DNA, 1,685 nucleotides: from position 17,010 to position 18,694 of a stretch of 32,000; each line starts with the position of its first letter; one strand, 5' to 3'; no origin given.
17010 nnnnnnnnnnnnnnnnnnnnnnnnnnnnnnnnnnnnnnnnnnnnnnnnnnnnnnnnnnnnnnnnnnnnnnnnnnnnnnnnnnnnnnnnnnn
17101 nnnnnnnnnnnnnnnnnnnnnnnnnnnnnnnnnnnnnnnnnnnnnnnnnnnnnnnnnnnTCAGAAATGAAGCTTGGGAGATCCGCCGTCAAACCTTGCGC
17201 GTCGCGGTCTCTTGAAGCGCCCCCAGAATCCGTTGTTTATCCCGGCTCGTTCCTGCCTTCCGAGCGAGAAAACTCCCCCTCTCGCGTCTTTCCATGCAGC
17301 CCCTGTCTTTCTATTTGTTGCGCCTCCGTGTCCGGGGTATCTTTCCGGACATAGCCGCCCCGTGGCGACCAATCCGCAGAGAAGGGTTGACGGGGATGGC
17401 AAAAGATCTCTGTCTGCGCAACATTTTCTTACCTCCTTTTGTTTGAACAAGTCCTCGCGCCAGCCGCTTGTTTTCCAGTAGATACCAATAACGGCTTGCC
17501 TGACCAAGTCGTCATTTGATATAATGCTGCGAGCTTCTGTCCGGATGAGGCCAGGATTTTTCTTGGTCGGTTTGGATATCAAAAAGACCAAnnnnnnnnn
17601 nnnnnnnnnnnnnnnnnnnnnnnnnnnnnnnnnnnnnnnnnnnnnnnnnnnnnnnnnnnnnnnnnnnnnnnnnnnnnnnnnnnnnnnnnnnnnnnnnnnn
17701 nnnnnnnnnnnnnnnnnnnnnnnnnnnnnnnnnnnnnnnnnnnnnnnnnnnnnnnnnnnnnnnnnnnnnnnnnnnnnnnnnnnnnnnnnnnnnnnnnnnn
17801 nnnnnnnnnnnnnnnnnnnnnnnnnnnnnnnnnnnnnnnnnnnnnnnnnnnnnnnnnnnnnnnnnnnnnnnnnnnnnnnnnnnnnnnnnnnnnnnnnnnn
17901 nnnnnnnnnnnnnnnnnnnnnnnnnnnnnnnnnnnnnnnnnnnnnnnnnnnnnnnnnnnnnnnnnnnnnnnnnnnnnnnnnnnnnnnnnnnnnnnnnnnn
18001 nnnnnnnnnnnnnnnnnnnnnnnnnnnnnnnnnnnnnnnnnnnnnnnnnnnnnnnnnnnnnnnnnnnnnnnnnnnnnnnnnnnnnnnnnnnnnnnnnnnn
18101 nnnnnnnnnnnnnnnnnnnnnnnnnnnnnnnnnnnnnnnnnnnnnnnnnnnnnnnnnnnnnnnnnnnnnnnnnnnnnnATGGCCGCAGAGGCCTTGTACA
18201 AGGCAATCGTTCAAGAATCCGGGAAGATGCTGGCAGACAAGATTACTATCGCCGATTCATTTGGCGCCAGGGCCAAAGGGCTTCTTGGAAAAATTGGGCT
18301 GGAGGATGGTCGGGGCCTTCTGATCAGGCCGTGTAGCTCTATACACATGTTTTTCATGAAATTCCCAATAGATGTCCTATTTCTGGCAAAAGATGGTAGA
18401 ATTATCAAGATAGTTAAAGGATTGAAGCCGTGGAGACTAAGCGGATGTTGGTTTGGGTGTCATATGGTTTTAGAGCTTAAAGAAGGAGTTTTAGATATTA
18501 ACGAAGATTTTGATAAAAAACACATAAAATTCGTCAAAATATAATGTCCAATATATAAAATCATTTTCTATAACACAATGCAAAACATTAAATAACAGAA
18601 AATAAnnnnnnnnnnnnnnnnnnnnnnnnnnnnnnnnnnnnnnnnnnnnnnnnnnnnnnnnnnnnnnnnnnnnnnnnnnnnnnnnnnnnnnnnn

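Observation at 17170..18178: About 1 kb non-coding, hairpin-packed spacer with its own promoter-like element in the middle of the pilus locus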

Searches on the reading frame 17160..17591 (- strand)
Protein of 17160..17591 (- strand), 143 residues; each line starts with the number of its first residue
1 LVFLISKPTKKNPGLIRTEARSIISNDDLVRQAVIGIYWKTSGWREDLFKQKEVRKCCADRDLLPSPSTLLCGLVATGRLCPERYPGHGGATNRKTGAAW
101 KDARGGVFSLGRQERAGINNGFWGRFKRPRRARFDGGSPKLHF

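Call 11: search_protein_families(library=pfam, proteins=[window:17160-17591:-], max_evalue=1)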
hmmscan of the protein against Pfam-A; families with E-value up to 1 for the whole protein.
window:17160-17591:- (143 aa): 0 families

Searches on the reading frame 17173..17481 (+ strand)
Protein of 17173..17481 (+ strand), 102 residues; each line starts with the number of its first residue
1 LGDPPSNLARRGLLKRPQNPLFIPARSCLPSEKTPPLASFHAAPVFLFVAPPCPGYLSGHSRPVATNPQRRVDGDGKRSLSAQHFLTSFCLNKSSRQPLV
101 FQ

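Call 11: search_protein_families(library=pfam, proteins=[window:17173-17481:+], max_evalue=1)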
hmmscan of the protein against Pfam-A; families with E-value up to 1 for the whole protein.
window:17173-17481:+ (102 aa): 0 families

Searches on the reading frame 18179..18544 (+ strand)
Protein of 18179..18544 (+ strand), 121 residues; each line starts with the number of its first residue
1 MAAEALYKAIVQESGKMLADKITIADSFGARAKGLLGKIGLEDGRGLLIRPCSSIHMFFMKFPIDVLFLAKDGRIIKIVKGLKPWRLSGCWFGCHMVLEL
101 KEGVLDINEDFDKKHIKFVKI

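Call 10: search_protein_families(library=pfam, proteins=[window:18179-18544:+], max_evalue=0.01)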
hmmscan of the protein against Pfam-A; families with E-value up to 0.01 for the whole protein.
window:18179-18544:+ (121 aa): 1 family
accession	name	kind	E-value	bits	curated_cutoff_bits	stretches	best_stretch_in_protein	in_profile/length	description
PF02643.20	DUF192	-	8.4e-17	61.5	27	1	22-106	3-84/96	Uncharacterized ACR, COG1430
